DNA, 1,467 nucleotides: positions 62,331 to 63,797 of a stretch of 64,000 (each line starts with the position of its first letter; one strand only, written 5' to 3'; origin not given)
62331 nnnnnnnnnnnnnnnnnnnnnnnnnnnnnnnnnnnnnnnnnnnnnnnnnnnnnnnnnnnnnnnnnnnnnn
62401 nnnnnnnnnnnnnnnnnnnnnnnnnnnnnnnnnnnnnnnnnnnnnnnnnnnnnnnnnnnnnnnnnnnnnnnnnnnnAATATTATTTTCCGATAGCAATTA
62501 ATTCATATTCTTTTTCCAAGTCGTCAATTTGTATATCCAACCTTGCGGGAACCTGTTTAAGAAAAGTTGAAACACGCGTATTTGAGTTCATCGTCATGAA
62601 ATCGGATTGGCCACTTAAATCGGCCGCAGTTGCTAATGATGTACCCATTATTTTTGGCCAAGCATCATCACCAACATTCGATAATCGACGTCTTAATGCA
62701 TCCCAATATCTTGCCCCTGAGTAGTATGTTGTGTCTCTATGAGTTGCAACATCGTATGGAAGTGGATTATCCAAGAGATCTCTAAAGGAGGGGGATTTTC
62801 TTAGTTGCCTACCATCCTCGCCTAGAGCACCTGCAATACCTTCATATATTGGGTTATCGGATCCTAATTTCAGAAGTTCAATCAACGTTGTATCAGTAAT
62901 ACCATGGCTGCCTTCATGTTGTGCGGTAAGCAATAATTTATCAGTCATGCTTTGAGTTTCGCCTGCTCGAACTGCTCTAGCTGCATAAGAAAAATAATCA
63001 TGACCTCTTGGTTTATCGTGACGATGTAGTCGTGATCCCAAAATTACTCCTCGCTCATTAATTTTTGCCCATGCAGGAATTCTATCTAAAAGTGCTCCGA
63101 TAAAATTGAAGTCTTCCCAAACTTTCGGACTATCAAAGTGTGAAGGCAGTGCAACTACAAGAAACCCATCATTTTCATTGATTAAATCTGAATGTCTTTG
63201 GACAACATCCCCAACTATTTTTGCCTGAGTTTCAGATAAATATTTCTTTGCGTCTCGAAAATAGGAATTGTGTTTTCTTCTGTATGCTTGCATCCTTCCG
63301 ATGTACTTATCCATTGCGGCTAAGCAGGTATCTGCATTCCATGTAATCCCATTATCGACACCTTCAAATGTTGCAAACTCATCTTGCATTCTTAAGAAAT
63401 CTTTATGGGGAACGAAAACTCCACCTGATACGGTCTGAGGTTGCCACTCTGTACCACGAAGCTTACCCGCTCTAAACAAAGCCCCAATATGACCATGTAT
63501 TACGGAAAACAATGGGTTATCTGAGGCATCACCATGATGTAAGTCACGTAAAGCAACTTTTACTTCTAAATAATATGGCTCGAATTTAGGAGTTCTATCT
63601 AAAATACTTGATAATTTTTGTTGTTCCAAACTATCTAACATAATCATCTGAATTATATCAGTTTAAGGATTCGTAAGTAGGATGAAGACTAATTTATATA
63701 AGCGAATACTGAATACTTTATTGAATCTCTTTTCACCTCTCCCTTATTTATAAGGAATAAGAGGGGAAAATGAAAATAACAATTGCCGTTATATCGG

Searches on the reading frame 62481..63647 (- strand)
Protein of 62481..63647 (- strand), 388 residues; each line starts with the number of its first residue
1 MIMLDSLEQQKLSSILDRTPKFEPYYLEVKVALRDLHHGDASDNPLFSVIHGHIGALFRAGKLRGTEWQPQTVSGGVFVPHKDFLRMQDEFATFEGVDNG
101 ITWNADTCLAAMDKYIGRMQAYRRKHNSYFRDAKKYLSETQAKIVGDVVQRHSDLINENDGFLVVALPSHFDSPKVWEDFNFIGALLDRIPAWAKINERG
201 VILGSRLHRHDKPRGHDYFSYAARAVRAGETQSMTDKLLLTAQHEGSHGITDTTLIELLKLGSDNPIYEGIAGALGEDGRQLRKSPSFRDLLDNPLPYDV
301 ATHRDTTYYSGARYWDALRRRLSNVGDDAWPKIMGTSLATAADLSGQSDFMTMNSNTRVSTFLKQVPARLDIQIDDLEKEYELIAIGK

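Call 51: search_protein_families(library=ncbifam, proteins=[window:62481-63647:-], max_evalue=1e-10)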
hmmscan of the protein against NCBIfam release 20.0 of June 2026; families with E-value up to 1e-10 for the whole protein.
window:62481-63647:- (388 aa): 0 families

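Call 64: find_encoding_contigs(protein=window:62481-63647:-, flank=10000, max_places=1)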
Protein window:62481-63647:- (388 aa): no gene with exactly this product is on record in the collection.
